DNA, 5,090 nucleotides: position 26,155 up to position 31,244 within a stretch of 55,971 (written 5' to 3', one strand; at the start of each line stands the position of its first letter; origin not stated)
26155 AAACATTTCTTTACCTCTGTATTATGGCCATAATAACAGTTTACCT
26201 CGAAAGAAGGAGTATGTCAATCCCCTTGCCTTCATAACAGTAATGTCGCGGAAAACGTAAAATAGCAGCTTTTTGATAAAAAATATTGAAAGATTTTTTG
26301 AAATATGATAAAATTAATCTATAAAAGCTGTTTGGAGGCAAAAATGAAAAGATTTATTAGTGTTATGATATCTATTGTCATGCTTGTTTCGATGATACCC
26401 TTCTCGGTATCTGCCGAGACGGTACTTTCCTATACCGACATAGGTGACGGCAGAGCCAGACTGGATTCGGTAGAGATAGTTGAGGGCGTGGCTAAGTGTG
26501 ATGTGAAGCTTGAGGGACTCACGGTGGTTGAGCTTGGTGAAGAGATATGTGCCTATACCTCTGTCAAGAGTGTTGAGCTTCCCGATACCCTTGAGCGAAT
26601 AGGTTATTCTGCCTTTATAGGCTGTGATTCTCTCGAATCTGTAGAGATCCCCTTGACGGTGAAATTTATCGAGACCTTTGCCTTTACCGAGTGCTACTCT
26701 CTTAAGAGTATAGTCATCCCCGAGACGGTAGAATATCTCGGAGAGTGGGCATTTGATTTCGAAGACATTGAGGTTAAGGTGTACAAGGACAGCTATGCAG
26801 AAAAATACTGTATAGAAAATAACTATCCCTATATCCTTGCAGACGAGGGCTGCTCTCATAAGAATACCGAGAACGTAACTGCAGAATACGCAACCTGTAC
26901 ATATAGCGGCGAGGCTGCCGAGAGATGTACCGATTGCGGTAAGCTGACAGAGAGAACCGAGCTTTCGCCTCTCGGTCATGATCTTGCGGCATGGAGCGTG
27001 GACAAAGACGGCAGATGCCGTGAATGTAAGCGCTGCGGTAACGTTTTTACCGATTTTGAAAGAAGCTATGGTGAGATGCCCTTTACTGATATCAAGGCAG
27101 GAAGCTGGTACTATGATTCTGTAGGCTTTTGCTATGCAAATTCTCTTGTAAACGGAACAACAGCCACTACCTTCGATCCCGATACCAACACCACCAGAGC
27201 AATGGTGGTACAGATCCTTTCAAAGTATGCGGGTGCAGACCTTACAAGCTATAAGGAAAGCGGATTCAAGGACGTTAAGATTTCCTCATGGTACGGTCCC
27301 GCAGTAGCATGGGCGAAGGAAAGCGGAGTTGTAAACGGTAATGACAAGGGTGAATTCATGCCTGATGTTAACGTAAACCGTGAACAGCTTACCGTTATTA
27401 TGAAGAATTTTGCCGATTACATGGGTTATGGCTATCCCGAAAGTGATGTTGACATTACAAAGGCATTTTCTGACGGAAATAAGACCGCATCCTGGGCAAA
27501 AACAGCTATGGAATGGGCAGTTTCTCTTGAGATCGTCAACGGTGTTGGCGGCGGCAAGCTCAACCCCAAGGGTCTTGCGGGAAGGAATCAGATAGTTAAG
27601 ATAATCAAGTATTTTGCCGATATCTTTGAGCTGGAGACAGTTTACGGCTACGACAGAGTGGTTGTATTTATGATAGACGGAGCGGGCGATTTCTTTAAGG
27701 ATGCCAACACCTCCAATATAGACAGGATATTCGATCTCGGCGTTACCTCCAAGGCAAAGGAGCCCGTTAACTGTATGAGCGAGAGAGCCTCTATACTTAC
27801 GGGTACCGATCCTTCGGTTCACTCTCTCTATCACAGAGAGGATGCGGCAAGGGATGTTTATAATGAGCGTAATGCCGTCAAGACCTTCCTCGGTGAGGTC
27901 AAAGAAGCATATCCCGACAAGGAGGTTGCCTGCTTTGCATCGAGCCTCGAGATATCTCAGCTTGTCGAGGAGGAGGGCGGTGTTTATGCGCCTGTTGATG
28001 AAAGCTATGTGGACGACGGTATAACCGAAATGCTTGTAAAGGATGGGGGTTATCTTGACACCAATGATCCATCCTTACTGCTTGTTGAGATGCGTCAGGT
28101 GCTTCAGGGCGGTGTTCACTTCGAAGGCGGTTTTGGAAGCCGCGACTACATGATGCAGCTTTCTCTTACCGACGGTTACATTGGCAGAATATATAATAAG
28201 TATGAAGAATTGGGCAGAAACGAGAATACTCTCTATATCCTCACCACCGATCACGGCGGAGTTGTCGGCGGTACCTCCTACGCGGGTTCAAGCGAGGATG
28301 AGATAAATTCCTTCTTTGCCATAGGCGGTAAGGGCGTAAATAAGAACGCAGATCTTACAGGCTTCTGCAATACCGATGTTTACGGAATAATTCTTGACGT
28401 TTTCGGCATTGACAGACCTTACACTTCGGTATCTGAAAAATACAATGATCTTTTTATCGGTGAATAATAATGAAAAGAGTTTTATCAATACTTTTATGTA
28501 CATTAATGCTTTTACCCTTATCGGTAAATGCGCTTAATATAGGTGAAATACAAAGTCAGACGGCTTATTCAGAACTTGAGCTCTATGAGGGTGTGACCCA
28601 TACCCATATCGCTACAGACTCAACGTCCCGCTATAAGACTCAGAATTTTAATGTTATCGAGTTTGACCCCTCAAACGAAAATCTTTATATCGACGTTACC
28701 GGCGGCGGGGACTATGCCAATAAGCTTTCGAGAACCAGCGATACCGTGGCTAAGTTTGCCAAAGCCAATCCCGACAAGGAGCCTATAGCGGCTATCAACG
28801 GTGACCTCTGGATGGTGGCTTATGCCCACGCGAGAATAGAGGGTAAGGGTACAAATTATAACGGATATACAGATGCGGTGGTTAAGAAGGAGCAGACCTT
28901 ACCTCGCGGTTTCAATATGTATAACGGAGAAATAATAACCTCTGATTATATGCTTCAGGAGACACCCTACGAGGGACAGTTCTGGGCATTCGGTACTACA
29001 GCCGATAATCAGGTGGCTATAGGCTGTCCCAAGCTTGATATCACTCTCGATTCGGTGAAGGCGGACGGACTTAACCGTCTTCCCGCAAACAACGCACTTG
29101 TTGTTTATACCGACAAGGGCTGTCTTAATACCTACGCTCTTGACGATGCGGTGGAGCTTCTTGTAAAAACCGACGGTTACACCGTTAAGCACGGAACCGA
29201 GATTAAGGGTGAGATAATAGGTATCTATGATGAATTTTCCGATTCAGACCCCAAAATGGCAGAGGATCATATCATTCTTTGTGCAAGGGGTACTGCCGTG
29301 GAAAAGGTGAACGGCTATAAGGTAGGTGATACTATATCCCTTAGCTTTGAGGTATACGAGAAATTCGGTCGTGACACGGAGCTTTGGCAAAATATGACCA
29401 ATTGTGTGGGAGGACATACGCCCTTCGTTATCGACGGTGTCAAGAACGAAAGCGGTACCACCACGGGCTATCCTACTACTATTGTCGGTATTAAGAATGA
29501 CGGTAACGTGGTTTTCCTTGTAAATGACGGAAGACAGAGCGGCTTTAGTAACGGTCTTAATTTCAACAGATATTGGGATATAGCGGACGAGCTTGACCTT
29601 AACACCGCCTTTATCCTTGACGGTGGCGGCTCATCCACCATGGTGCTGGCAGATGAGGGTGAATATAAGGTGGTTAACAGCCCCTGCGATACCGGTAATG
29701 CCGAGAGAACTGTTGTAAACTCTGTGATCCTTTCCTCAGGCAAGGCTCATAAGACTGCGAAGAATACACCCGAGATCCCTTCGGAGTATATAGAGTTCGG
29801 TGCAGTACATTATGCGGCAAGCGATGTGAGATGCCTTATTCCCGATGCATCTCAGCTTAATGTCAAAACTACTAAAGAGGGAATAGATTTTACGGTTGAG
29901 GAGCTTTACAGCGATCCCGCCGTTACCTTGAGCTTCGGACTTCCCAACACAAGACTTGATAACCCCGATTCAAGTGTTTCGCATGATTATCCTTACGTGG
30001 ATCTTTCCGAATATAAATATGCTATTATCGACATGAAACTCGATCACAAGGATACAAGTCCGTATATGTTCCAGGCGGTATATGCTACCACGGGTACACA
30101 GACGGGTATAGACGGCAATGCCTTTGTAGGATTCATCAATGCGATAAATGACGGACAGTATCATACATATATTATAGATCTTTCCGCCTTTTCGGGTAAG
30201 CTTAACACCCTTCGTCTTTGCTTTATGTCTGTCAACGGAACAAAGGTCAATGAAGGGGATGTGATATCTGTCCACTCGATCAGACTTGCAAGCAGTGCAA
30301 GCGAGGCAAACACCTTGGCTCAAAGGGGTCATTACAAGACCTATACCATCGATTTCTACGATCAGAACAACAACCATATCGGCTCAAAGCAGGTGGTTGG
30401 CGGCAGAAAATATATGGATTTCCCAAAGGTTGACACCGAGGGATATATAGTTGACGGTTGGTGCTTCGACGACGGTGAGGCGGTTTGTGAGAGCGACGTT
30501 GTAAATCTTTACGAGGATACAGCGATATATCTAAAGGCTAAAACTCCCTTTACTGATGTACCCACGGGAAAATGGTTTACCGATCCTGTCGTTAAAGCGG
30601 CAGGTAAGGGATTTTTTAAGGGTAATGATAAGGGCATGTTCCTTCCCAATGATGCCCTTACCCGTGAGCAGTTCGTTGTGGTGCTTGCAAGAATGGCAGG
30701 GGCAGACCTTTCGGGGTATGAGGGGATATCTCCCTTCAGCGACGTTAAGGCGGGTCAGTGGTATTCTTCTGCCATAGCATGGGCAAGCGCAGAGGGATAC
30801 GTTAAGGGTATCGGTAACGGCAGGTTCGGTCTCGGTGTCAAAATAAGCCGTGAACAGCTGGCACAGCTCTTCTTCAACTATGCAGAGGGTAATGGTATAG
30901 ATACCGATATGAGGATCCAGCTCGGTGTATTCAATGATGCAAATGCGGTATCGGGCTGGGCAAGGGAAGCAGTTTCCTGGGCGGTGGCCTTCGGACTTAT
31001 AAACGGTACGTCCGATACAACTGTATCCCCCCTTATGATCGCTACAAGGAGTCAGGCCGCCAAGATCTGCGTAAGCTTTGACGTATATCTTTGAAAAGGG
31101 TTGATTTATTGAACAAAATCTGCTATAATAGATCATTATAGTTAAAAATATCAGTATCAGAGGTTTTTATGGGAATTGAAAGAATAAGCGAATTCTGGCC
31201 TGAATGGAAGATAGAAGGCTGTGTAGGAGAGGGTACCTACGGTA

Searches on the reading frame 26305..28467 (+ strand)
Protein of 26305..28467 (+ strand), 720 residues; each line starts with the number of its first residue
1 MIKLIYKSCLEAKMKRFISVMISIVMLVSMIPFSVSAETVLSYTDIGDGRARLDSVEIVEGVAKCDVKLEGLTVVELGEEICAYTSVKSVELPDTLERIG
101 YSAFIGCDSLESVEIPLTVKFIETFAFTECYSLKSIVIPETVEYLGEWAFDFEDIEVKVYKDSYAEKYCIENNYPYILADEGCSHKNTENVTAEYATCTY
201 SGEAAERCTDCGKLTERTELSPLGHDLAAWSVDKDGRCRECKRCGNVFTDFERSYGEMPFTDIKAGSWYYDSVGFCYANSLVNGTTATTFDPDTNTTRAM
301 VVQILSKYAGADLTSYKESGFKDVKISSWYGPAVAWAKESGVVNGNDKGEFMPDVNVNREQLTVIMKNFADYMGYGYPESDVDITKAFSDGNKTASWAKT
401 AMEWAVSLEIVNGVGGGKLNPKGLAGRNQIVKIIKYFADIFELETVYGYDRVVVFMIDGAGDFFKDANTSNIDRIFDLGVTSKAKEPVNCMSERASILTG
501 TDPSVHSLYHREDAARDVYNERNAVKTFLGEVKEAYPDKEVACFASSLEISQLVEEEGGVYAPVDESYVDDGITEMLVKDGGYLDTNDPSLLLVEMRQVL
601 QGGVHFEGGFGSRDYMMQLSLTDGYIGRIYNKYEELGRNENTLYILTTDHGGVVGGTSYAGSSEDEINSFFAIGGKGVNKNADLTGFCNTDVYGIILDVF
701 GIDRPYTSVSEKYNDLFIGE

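Call 14: search_protein_families(library=pfam, proteins=[window:26305-28467:+], max_evalue=0.001)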
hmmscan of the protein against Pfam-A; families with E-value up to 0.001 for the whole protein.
window:26305-28467:+ (720 aa): 3 families
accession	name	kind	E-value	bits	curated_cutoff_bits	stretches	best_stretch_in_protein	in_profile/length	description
PF00395.25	SLH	-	5.5e-30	103.5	20.8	3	321-362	2-43/44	S-layer homology domain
PF13306.12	LRR_5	-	3.4e-17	63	27.7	1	77-153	3-79/127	BspA type Leucine rich repeat region (6 copies)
PF01663.27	Phosphodiest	-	5.3e-05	23.4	23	0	452-651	1-220/342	Type I phosphodiesterase / nucleotide pyrophosphatase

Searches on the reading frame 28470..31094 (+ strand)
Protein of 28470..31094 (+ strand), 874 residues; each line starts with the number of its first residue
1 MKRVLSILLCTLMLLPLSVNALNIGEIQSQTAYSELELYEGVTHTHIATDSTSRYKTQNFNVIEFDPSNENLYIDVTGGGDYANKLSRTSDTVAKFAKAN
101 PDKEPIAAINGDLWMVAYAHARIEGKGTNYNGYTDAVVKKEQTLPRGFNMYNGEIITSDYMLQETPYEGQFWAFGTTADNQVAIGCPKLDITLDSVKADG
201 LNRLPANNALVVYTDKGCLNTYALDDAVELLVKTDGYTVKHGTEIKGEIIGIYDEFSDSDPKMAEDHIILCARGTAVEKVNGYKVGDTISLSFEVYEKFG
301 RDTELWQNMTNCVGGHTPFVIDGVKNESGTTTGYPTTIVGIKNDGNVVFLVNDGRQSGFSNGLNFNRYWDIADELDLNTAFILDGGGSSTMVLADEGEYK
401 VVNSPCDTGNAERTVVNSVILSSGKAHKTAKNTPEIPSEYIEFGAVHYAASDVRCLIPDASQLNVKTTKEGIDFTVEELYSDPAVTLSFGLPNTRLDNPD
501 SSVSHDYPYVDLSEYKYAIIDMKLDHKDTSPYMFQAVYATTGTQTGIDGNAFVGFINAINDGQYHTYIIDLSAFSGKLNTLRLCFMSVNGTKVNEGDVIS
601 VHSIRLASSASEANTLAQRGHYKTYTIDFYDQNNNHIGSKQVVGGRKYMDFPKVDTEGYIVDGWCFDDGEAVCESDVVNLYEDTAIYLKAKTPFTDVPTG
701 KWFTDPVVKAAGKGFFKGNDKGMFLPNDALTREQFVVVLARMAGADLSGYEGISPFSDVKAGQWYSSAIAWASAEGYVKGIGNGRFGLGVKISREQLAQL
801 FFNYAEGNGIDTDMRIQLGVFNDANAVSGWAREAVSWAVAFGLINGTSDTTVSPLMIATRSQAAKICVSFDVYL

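Call 14: search_protein_families(library=pfam, proteins=[window:28470-31094:+], max_evalue=0.001)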
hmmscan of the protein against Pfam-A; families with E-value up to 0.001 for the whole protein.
window:28470-31094:+ (874 aa): 2 families
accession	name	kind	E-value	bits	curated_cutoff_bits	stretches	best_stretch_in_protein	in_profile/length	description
PF00395.25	SLH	-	1.8e-28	98.6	20.8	3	693-735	1-43/44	S-layer homology domain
PF09992.14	NAGPA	-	6.7e-23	82.2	25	1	287-420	40-167/169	Phosphodiester glycosidase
